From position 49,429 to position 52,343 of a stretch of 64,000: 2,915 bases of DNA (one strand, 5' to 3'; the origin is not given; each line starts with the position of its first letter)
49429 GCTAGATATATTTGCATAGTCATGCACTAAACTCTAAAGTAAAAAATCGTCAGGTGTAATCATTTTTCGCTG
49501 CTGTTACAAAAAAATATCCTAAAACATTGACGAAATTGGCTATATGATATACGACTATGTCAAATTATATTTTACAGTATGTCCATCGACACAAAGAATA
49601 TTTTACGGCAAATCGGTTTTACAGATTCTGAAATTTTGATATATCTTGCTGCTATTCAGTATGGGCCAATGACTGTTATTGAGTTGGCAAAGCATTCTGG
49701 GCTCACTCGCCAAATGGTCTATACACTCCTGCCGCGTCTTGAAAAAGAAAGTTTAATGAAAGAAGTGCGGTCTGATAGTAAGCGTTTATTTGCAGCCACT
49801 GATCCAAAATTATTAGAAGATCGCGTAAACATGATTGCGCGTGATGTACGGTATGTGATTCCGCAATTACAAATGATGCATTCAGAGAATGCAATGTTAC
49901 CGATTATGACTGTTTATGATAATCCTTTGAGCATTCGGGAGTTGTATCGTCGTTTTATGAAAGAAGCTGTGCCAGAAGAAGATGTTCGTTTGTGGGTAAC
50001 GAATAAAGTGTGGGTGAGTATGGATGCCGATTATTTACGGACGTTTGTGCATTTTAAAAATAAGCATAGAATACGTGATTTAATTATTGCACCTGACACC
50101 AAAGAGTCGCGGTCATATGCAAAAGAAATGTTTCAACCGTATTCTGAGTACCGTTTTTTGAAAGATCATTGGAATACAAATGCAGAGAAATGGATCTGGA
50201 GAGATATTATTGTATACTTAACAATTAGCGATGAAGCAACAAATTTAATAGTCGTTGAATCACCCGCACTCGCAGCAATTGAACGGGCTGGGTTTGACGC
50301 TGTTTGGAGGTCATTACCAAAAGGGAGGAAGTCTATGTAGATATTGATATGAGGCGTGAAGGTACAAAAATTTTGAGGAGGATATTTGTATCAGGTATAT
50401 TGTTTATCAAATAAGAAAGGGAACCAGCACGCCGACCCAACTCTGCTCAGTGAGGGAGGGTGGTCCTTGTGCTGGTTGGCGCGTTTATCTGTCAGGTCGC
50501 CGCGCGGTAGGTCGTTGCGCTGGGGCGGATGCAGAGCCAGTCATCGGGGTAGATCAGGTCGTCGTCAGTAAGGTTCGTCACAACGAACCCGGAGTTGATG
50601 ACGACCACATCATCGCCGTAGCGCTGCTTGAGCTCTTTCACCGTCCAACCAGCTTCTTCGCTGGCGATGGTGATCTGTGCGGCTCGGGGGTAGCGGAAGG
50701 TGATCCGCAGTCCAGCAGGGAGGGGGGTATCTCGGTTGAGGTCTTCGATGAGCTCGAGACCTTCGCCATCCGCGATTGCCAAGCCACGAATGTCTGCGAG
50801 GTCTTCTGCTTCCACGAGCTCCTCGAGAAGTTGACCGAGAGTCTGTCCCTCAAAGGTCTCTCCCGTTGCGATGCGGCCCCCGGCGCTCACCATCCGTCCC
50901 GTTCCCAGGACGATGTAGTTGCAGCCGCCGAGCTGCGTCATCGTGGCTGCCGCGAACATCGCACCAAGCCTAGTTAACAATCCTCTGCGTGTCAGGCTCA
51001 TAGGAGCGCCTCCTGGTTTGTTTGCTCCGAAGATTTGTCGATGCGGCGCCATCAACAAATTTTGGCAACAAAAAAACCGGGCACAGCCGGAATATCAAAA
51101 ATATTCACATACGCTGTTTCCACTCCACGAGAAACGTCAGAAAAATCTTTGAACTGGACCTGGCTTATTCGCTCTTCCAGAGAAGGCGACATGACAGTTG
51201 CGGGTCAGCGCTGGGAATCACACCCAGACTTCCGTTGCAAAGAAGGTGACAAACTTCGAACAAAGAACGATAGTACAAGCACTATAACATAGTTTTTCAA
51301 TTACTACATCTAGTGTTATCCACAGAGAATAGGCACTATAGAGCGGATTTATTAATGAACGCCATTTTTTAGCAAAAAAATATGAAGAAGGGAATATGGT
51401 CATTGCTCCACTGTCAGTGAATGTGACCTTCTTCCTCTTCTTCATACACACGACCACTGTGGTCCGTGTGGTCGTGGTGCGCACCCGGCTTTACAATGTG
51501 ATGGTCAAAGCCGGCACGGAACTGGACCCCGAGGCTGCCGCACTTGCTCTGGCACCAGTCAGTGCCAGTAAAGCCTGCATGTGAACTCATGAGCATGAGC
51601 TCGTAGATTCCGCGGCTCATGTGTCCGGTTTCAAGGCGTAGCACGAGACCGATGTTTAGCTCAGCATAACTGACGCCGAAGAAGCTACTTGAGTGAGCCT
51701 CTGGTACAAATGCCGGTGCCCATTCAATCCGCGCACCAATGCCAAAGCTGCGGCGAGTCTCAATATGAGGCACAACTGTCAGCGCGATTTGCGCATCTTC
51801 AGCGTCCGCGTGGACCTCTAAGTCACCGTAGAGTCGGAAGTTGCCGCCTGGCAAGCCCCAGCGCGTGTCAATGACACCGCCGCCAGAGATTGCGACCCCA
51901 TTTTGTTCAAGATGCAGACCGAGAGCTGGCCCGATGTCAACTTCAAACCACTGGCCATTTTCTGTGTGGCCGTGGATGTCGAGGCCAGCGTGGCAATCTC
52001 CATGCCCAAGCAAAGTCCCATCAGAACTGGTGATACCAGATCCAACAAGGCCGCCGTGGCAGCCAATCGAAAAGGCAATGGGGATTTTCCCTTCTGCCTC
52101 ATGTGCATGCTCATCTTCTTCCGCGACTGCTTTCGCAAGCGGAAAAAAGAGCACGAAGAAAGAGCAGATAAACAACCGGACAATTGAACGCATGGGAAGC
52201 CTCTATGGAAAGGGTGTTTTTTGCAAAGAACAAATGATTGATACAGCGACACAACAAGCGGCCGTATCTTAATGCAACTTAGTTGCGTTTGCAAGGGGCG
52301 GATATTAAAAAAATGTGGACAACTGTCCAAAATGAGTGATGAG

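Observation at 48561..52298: An identical promoter-embedded palindrome links znuA and a distant His-rich secreted protein, suggesting a metal-responsive (Zur-like) regulon.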

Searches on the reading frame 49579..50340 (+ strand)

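Call 8: search_protein_families(library=pfam, proteins=[window:49579-50340:+], max_evalue=0.01)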
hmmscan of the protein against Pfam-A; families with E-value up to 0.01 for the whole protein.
window:49579-50340:+ (253 aa): 4 families
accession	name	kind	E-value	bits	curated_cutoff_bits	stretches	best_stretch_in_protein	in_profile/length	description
PF01978.25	TrmB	-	1.2e-10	41.5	25.6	1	9-77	1-68/68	Sugar-specific transcriptional regulator TrmB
PF01047.28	MarR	-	0.00011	22.4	24.6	1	27-65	14-52/59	MarR family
PF13545.12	HTH_Crp_2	-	0.0014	19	27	1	30-81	22-69/70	Crp-like helix-turn-helix domain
PF12802.13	MarR_2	-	0.0028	18.2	27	0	22-59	10-49/61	MarR family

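Call 9: search_protein_families(library=ncbifam, proteins=[window:49579-50340:+], max_evalue=0.01)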
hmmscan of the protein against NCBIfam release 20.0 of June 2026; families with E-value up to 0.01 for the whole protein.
window:49579-50340:+ (253 aa): 3 families
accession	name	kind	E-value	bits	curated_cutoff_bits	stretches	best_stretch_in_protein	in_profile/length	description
NF040851.1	tran_reg_TrmB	equivalog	8.5e-09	35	600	1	5-78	7-79/338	HTH-type sugar-sensing transcriptional regulator TrmB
NF047390.1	TransRegTrmBL1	equivalog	8.4e-06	25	650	1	8-90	9-91/341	HTH-type sugar sensing transcriptional regulator TrmBL1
TIGR01884.1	cas_HTH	subfamily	0.0012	18.3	60.2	1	5-64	133-190/202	CRISPR-associated CARF protein Csa3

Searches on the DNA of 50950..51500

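Call 40: search_rna_families(source=window, start=50950, end=51500, threshold=evalue, max_evalue=1, show_alignments=1)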
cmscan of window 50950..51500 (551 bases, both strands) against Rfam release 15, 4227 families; matches with E-value up to 1: 1.
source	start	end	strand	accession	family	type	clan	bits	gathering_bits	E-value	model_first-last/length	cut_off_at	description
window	51102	51260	-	RF01482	AdoCbl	Cis-reg; riboswitch;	CL00101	32.7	50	0.00031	1-149/149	no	AdoCbl (Cobalamin/B12) riboswitch aptamer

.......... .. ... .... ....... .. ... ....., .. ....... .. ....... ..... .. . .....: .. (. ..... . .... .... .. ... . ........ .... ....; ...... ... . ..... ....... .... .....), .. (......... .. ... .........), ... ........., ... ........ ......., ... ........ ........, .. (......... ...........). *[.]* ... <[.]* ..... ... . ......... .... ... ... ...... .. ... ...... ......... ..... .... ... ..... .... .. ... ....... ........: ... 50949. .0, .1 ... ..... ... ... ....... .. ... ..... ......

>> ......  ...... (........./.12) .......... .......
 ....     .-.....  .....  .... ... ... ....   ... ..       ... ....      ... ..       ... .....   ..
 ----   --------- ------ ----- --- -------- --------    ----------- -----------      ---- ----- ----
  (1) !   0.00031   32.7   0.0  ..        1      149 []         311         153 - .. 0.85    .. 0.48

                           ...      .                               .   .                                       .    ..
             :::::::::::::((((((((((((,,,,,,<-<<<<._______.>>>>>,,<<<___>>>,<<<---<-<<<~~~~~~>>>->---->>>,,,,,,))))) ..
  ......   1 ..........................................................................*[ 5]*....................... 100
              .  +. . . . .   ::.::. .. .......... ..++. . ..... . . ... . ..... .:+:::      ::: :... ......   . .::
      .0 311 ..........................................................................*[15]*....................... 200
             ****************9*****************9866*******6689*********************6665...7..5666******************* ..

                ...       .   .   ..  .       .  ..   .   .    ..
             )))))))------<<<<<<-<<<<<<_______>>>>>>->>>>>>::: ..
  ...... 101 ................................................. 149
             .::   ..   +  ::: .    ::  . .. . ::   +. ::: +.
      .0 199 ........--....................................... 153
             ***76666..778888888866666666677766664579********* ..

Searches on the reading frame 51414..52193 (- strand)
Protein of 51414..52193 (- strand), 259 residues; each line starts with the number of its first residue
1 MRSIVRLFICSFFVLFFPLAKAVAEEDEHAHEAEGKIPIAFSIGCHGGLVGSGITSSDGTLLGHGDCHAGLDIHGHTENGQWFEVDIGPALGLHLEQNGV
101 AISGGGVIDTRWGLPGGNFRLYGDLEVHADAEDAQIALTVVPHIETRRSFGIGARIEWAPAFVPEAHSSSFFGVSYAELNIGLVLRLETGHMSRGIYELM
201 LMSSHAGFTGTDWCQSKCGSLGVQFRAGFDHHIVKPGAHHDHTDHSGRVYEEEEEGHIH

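Call 8: search_protein_families(library=pfam, proteins=[window:51414-52193:-], max_evalue=0.01)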
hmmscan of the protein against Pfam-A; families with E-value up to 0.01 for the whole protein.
window:51414-52193:- (259 aa): 0 families

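Call 9: search_protein_families(library=ncbifam, proteins=[window:51414-52193:-], max_evalue=0.01)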
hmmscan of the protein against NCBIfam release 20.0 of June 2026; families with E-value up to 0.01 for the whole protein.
window:51414-52193:- (259 aa): 0 families
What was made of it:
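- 51414..52193 (-): Orphan secreted protein (259 aa). It has an N-terminal signal-like helix, a His/acidic N-terminus on the mature part, a His/Glu-rich C-terminus and a predicted all-beta core. This is target gene 2. No Pfam or NCBIfam hit (calls 8, 9).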

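Call 25: find_homologous_proteins(query=window:51414-52193:-)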
Query window:51414-52193:- (259 aa): 3 proteins with E <= 0.001 among 541 candidates.
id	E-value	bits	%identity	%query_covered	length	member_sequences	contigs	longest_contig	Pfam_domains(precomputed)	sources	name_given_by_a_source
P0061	1.4e-173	594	100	100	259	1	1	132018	-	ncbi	-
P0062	6.8e-123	428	72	100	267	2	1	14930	-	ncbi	-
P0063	1.5e-111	390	69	90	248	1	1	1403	-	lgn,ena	-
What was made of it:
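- Tried and rejected: A word-indexed search of 5.8e9 proteins found only 3 homologues (call 25).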

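Call 28: find_encoding_contigs(protein=P0062, flank=10000, max_places=3)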
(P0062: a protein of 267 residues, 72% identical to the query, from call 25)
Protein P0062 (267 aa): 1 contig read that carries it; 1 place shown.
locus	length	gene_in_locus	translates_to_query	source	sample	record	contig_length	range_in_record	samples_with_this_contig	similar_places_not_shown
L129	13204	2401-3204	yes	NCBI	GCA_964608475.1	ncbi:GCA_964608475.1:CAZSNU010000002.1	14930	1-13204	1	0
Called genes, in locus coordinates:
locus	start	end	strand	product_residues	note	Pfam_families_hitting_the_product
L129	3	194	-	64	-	?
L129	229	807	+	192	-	-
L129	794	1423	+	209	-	PF01966:HD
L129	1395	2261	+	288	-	PF01063:Aminotran_4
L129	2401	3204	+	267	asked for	-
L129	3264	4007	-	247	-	PF01978:TrmB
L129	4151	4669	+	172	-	-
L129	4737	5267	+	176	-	PF01475:FUR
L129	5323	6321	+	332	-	PF01297:ZnuA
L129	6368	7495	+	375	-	PF07907:YibE_F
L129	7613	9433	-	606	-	PF01551:Peptidase_M23, PF13517:FG-GAP_3 (faint), PF01839:FG-GAP (faint)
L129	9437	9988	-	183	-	PF01145:Band_7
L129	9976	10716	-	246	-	PF02096:60KD_IMP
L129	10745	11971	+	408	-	-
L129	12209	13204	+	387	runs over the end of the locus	-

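Call 29: find_encoding_contigs(protein=P0063, flank=3000, max_places=3)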
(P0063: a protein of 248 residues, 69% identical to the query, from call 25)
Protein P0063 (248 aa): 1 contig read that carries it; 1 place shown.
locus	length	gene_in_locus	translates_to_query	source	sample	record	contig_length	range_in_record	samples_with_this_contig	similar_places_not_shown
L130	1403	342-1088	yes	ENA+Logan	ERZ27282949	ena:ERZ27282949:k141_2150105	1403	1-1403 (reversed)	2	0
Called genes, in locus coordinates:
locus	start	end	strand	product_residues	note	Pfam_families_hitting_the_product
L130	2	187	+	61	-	?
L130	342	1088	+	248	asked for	-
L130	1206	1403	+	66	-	?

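Call 45: search_protein_representatives(protein=window:51414-52193:-)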
Query: 259 residues. Proteins with E-value up to 0.001 (for the whole library): 2; up to 1e-10: 1; up to 1e-30: 1. The best 2 are listed.
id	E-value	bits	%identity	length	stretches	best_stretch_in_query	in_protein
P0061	4.3e-174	593.9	100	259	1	1-259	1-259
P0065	1.8e-04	37.5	49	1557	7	109-133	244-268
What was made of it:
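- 51414..52193 (-): Only 3-4 homologues exist in 5.8e9 and 1.8e9 protein libraries (calls 25, 45).
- Closest known: ZepA, a Zur-regulated zinc-handling extracellular protein of Anabaena. Different: There is no detectable sequence similarity (calls 25, 45), no PEP-CTERM tail, and an extra His/Glu-rich C-terminus.
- Tried and rejected: A full HMMER search of 1.8e9 representatives found nothing beyond the family except one spurious 25-residue match (call 45).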

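Call 53: predict_structure(alignment_id=A2)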
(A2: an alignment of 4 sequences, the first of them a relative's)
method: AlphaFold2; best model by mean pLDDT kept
length: 259 residues; sequences in the alignment: 4
mean_pLDDT: 41.8   pTM: 0.33
mean pLDDT of the five models: 41.8, 34.1, 33.8, 31.9, 29.5
residues with pLDDT >= 90: 0; 70-90: 0; 50-70: 59; < 50: 200
segments of 3 or more residues with pLDDT < 50: 1-8, 16-43, 47-61, 117-259
pLDDT, mean of each block of 10 residues (from residue 1): 43 47 30 38 46 40 53 56 59 55 55 49 39 37 41 37 31 34 43 39 39 42 37 34 30 29
secondary structure, 60 per line:
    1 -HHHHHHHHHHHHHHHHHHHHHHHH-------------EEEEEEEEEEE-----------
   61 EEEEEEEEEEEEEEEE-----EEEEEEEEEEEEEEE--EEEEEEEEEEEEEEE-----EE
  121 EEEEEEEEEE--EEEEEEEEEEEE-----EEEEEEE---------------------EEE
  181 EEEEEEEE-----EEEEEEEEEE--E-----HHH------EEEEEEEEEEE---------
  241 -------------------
elements in order: H2-25 E39-49 E61-76 E82-96 E99-113 E119-130 E133-144 E150-156 E178-188 E194-203 E221-231
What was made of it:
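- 51414..52193 (-): The AF2 model is low-confidence and all-beta (call 53).
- Tried and rejected: AF2 on the 4-sequence alignment gave pLDDT 41.8 (call 53), so I ran no fold search.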
